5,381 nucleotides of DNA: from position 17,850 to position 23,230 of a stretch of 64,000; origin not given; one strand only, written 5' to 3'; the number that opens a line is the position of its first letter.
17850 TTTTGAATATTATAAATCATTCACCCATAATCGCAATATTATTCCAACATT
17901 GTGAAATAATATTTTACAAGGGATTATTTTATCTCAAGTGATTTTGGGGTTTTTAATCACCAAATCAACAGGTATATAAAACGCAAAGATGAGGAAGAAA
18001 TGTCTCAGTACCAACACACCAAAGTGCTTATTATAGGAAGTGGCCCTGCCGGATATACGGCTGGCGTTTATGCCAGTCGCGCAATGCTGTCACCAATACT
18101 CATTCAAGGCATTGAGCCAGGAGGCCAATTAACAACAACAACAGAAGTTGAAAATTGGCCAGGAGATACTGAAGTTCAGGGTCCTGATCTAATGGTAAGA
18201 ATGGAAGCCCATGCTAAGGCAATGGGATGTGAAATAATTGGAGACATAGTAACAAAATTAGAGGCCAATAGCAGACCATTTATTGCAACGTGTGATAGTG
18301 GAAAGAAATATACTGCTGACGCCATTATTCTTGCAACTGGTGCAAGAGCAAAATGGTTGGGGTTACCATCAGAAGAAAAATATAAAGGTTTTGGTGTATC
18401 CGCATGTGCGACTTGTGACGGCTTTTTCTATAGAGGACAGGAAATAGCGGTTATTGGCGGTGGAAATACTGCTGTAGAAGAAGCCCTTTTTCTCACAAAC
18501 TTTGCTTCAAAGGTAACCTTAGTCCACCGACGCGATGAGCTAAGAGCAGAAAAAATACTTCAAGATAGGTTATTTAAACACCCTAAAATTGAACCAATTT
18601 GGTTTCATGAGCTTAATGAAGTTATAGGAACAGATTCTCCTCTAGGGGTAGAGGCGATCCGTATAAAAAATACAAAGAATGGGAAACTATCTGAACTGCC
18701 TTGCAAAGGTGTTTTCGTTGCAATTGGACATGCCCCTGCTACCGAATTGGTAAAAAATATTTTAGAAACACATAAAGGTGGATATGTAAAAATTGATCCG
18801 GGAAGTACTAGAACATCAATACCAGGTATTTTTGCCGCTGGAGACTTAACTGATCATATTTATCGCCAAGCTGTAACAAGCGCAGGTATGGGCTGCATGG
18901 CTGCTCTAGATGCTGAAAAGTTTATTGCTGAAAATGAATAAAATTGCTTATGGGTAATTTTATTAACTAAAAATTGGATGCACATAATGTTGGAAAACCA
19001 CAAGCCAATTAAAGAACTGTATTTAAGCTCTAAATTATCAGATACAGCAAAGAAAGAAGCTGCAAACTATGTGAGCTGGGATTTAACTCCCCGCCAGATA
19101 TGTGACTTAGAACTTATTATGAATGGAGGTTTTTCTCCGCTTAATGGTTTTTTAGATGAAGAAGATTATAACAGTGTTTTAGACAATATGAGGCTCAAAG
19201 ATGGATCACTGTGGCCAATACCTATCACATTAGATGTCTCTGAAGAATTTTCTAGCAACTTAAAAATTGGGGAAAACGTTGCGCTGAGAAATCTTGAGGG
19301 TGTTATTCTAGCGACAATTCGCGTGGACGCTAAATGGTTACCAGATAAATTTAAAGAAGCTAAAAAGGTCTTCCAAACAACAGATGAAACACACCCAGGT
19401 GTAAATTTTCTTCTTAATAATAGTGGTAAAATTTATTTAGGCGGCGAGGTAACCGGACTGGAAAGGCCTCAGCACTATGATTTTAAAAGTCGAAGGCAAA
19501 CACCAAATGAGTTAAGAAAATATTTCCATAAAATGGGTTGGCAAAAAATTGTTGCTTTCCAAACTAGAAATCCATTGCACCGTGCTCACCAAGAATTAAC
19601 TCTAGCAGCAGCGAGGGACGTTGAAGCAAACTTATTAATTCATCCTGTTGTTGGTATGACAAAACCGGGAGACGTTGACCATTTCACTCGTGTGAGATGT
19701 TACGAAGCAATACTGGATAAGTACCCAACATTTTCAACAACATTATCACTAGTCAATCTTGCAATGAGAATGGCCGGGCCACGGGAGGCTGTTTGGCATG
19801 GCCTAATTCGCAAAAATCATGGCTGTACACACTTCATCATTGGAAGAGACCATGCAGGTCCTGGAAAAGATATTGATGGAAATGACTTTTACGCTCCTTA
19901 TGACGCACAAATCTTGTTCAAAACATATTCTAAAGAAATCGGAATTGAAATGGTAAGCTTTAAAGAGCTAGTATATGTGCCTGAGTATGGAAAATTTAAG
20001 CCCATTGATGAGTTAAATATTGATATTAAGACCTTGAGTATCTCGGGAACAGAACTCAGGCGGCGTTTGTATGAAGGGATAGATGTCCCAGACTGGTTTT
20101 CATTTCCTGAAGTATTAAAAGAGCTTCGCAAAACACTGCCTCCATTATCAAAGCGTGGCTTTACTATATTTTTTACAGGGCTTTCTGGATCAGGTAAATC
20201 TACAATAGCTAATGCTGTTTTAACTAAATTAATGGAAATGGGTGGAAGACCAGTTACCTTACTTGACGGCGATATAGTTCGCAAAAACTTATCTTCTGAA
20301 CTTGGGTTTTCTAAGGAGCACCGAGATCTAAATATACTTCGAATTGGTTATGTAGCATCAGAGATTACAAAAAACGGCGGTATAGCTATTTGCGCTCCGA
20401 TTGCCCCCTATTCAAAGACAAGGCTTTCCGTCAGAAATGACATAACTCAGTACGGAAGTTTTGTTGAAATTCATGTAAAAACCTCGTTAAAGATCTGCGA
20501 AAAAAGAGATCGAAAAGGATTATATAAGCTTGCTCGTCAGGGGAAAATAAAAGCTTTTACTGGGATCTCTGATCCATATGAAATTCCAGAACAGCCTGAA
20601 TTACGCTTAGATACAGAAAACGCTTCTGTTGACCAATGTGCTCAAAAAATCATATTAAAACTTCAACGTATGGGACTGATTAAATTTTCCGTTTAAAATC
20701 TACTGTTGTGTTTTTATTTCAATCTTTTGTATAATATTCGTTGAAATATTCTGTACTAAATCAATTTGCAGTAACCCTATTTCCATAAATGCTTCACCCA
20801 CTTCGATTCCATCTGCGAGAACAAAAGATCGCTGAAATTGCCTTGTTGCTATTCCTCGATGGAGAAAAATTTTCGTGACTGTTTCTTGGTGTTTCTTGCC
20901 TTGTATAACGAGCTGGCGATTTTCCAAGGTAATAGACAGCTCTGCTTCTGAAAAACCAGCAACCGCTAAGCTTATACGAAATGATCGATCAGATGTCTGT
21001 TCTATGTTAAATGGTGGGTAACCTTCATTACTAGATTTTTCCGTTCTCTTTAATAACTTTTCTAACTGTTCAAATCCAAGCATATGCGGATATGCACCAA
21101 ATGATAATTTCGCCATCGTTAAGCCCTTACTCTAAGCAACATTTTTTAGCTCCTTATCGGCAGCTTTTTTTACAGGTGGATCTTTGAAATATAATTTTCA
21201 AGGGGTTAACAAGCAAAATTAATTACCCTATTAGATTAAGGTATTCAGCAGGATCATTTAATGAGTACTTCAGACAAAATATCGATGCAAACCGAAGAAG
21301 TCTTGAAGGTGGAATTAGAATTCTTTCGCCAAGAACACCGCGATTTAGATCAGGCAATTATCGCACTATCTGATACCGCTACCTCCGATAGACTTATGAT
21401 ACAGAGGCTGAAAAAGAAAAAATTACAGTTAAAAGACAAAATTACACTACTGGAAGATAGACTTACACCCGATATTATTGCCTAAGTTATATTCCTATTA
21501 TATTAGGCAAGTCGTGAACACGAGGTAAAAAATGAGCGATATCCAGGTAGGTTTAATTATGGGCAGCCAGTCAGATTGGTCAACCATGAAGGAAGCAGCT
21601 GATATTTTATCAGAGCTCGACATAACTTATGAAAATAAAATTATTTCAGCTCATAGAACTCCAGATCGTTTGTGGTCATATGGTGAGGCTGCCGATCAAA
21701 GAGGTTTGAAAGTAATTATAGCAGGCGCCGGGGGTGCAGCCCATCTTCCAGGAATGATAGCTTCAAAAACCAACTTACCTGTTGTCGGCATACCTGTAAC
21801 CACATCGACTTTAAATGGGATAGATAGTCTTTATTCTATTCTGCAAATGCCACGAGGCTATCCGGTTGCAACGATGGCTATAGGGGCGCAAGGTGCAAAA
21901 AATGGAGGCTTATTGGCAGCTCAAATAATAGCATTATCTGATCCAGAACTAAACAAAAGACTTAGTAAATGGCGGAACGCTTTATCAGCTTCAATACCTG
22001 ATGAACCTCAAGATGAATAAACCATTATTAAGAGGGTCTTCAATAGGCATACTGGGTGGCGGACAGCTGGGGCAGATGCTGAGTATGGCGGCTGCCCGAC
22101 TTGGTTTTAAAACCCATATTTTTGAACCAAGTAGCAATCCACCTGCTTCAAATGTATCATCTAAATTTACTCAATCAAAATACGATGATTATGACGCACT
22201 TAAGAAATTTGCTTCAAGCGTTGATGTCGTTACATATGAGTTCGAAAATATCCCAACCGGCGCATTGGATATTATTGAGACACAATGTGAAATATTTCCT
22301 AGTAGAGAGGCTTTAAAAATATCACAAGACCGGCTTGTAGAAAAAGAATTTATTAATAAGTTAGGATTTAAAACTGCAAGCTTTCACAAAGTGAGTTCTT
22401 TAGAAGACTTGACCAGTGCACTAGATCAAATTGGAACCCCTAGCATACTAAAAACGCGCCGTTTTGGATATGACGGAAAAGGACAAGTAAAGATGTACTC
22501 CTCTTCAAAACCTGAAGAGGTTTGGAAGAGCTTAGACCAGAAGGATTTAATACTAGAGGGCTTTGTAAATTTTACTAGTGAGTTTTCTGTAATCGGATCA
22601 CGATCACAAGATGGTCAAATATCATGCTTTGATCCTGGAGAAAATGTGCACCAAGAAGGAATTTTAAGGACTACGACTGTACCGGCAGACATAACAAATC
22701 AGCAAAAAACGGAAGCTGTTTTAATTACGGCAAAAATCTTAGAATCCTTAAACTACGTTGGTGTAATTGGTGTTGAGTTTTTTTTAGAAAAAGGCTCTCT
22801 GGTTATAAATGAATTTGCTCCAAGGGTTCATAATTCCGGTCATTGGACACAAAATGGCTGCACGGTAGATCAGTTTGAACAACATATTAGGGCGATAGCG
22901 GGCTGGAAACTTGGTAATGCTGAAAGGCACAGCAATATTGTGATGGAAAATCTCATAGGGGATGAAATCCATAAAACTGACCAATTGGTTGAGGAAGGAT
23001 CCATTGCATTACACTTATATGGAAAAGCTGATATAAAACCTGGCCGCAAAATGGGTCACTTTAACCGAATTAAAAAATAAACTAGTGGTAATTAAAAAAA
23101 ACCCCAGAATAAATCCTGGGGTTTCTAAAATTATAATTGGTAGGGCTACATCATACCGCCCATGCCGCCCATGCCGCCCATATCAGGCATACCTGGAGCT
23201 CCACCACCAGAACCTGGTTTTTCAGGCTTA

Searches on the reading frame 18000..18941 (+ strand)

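Call 43: search_protein_families(library=pfam, max_evalue=0.00001, proteins=[window:18000-18941:+])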
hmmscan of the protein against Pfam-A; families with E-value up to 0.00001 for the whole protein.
window:18000-18941:+ (313 aa): 4 families
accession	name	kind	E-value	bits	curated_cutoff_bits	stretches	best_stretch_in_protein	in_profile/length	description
PF07992.20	Pyr_redox_2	-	5.9e-49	167.5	26.1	1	8-298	2-291/291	Pyridine nucleotide-disulphide oxidoreductase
PF13738.12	Pyr_redox_3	-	4e-20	72.7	30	1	84-281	104-305/305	Pyridine nucleotide-disulphide oxidoreductase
PF00070.33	Pyr_redox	-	3.8e-16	59.8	22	1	149-220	2-77/82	Pyridine nucleotide-disulphide oxidoreductase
PF01266.30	DAO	-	1.6e-06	28.4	27.9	0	54-120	141-208/353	FAD dependent oxidoreductase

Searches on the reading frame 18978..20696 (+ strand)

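Call 43: search_protein_families(library=pfam, max_evalue=0.00001, proteins=[window:18978-20696:+])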
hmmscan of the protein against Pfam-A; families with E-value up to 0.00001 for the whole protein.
window:18978-20696:+ (572 aa): 3 families
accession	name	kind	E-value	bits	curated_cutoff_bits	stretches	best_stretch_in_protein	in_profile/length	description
PF01747.23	ATP-sulfurylase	-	2.2e-84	282.6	24.3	1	172-385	3-211/212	ATP-sulfurylase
PF01583.26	APS_kinase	-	1.9e-58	197.3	21.1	1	393-545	1-152/152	Adenylylsulphate kinase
PF14306.12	PUA_2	-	4.9e-49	166.4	27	1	10-162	7-158/159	PUA-like domain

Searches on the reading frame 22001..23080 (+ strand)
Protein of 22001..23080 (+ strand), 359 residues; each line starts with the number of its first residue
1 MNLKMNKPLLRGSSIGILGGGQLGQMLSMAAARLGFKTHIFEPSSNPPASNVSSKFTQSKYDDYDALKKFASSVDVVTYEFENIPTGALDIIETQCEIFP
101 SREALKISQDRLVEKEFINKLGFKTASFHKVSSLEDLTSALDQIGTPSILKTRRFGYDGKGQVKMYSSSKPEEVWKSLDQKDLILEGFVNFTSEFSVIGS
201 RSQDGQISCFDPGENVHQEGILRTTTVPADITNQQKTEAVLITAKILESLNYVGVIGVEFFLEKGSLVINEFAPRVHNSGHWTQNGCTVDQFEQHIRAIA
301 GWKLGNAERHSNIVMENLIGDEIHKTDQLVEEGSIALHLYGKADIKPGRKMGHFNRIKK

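Call 43: search_protein_families(library=pfam, max_evalue=0.00001, proteins=[window:22001-23080:+])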
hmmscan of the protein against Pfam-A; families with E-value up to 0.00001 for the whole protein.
window:22001-23080:+ (359 aa): 3 families
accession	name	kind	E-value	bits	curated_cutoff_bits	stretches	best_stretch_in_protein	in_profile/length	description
PF02222.28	ATP-grasp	-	4.1e-56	189.9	27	1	117-292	2-179/179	ATP-grasp domain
PF22660.2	RS_preATP-grasp-like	-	3e-32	111.4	27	1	14-109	3-98/98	Ribonucleotide synthetase preATP-grasp domain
PF17769.7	PurK_C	-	1.1e-12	47.9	22.6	1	314-357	2-46/56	Phosphoribosylaminoimidazole carboxylase C-terminal domain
